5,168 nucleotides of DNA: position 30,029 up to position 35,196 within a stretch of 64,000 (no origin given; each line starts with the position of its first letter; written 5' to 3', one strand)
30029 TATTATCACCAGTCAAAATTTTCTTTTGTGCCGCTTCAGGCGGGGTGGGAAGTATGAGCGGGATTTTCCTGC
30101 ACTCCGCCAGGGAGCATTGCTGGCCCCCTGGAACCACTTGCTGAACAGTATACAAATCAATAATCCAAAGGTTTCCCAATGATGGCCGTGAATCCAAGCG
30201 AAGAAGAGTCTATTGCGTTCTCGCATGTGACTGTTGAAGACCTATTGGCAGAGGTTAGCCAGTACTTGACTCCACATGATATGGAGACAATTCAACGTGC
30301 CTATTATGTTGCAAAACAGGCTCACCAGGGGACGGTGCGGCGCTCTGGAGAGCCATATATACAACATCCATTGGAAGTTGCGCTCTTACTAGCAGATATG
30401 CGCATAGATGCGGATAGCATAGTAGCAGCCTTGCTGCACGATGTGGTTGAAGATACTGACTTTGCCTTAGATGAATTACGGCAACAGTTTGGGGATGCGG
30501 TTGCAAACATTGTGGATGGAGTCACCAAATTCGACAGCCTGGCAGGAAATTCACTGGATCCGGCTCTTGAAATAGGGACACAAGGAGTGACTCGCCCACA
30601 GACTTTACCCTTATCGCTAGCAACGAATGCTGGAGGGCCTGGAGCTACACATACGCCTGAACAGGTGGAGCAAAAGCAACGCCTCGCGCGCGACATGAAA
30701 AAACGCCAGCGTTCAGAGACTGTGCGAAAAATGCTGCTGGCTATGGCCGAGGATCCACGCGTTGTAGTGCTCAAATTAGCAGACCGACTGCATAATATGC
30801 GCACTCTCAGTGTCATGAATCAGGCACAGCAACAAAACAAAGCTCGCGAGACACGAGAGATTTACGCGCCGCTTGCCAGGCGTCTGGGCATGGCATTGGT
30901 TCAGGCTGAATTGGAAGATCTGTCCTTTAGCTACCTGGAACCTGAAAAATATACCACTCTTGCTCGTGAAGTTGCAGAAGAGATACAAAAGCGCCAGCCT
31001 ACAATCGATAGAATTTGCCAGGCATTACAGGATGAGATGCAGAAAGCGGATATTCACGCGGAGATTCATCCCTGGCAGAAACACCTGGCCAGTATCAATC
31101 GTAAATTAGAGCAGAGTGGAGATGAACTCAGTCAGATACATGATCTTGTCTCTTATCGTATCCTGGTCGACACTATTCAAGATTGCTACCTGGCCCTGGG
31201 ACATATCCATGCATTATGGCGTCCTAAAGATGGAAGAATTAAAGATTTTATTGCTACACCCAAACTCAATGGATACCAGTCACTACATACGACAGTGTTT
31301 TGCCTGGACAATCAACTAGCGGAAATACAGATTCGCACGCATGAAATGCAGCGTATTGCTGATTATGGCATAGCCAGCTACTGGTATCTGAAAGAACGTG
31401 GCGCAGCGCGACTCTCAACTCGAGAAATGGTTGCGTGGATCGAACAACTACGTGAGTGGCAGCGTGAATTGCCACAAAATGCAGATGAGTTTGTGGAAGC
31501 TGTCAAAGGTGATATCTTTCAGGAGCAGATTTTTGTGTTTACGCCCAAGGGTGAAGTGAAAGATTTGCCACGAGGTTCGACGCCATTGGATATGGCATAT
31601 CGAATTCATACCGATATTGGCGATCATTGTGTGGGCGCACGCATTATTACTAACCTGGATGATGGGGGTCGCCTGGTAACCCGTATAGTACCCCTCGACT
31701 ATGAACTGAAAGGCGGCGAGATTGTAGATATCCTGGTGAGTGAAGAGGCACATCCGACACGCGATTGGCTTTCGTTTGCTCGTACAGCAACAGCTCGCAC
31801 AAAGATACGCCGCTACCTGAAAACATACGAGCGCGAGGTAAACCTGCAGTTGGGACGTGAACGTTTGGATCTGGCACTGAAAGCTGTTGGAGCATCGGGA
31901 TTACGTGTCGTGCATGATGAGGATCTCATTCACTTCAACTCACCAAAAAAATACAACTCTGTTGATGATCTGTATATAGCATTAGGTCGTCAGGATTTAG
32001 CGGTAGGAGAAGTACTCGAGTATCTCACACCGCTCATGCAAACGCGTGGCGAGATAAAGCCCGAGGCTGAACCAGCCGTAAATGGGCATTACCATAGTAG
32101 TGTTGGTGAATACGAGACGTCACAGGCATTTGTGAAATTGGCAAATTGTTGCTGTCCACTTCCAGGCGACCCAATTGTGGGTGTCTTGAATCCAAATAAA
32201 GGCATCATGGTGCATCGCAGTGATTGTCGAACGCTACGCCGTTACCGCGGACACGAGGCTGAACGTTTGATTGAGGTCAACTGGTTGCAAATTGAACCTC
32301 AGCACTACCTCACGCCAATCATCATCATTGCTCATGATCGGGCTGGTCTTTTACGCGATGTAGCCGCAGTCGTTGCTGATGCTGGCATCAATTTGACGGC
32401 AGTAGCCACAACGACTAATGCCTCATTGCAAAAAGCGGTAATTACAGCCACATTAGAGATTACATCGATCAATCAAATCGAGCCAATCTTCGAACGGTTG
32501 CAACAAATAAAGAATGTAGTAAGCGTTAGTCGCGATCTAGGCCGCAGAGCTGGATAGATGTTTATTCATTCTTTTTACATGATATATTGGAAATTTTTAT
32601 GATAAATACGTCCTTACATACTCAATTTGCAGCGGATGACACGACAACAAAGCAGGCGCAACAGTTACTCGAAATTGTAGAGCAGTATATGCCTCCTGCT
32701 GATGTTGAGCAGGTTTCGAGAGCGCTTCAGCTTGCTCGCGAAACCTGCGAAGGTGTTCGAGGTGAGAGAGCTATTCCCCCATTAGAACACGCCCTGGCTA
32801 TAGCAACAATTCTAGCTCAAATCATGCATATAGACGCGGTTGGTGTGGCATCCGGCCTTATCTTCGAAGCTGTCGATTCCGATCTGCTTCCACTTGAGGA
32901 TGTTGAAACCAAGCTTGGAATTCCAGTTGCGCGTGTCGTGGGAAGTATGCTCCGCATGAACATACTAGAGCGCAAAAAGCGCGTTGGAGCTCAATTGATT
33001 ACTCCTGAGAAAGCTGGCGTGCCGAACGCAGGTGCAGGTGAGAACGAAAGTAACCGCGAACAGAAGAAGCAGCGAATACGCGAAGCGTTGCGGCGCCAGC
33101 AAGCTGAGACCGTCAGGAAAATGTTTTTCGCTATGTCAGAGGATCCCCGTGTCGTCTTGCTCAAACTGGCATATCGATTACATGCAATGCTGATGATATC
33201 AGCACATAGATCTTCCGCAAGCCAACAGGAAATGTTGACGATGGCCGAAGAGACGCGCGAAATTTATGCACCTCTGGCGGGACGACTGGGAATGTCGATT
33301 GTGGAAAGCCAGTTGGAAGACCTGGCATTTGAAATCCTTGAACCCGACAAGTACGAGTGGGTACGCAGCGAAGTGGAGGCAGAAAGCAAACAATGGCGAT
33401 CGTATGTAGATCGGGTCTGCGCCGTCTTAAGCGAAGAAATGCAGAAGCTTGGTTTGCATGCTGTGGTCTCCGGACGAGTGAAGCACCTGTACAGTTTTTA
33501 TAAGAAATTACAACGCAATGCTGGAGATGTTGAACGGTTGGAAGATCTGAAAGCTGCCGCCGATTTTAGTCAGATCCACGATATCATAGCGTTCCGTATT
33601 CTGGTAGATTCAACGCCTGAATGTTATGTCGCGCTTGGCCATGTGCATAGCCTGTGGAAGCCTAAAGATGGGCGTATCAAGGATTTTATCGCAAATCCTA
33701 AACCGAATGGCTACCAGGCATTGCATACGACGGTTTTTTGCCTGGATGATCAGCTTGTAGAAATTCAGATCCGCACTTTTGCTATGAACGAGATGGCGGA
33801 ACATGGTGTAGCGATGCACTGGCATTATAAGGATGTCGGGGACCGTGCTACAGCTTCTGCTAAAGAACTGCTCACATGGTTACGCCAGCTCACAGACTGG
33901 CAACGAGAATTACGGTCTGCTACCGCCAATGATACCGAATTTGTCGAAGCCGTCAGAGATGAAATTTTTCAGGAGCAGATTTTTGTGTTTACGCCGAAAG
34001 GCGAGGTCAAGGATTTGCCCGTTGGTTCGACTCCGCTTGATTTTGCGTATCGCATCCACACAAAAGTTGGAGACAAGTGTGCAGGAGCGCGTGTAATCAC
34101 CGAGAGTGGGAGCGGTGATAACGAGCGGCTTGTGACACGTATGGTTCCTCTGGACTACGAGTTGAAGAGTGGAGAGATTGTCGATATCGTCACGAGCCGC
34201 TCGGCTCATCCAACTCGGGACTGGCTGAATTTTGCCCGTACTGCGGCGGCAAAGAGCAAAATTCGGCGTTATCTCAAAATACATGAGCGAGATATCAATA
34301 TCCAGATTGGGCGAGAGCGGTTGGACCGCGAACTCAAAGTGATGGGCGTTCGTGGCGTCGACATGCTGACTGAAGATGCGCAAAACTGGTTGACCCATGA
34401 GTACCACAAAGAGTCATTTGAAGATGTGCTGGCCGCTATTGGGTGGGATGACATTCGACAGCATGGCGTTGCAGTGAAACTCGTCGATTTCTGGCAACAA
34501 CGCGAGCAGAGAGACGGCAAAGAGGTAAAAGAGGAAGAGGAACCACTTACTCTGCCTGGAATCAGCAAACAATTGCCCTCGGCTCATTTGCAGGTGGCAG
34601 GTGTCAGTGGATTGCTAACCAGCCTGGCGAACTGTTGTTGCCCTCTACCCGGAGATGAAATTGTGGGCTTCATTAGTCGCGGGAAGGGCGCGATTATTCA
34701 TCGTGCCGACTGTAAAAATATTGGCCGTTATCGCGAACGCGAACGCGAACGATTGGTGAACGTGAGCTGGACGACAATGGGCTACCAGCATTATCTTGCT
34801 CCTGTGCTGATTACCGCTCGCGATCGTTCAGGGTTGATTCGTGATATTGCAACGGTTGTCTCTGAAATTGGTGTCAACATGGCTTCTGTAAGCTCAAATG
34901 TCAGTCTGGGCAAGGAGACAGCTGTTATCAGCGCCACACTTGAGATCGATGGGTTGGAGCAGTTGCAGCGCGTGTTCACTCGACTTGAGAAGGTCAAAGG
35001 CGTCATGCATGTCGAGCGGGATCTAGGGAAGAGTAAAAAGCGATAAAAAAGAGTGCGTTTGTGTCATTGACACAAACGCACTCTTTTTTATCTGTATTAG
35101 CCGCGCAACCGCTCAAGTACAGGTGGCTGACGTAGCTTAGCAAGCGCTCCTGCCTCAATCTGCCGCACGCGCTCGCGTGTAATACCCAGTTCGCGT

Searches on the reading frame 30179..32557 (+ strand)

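Call 39: search_protein_families(library=pfam, proteins=[window:30179-32557:+], max_evalue=0.001)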
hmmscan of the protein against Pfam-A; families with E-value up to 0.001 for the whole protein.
window:30179-32557:+ (792 aa): 8 families
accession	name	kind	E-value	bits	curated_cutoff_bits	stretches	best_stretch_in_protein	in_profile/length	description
PF13328.12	HD_4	-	1.1e-46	158.9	27.2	2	165-238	79-155/156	HD domain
PF04607.23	RelA_SpoT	-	1.8e-31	109.1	27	1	300-407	3-111/113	Region found in RelA / SpoT proteins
PF02824.27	TGS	-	3.6e-19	69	22.2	1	451-519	1-59/60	TGS domain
PF13291.12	ACT_4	-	5.9e-16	59.4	27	1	708-785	3-80/80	ACT domain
PF19296.4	RelA_AH_RIS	-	2.2e-11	44.6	23.8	1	533-630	3-96/185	RelA/SpoT, AH and RIS domains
PF01966.28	HD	-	2.8e-09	37.7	22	1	60-207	1-116/116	HD domain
PF01842.31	ACT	-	2.3e-07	30.9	27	1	714-777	3-64/66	ACT domain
PF22629.2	ACT_AHAS_ss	-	3.2e-05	24.4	27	1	715-781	2-66/67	AHAS small subunit-like ACT domain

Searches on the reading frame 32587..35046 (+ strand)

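Call 39: search_protein_families(library=pfam, proteins=[window:32587-35046:+], max_evalue=0.001)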
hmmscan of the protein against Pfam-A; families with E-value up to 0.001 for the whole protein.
window:32587-35046:+ (819 aa): 6 families
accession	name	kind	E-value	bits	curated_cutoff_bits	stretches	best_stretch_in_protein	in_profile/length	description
PF04607.23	RelA_SpoT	-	9.4e-37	126.2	27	1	296-416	1-110/113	Region found in RelA / SpoT proteins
PF13328.12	HD_4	-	1.7e-28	99.7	27.2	1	46-236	1-155/156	HD domain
PF02824.27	TGS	-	1.1e-19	70.7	22.2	1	465-536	1-60/60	TGS domain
PF13291.12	ACT_4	-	1.8e-15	57.8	27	1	735-811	4-80/80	ACT domain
PF19296.4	RelA_AH_RIS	-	1.5e-09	38.7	23.8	1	549-718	3-181/185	RelA/SpoT, AH and RIS domains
PF01842.31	ACT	-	3.1e-05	24.1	27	1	740-804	3-65/66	ACT domain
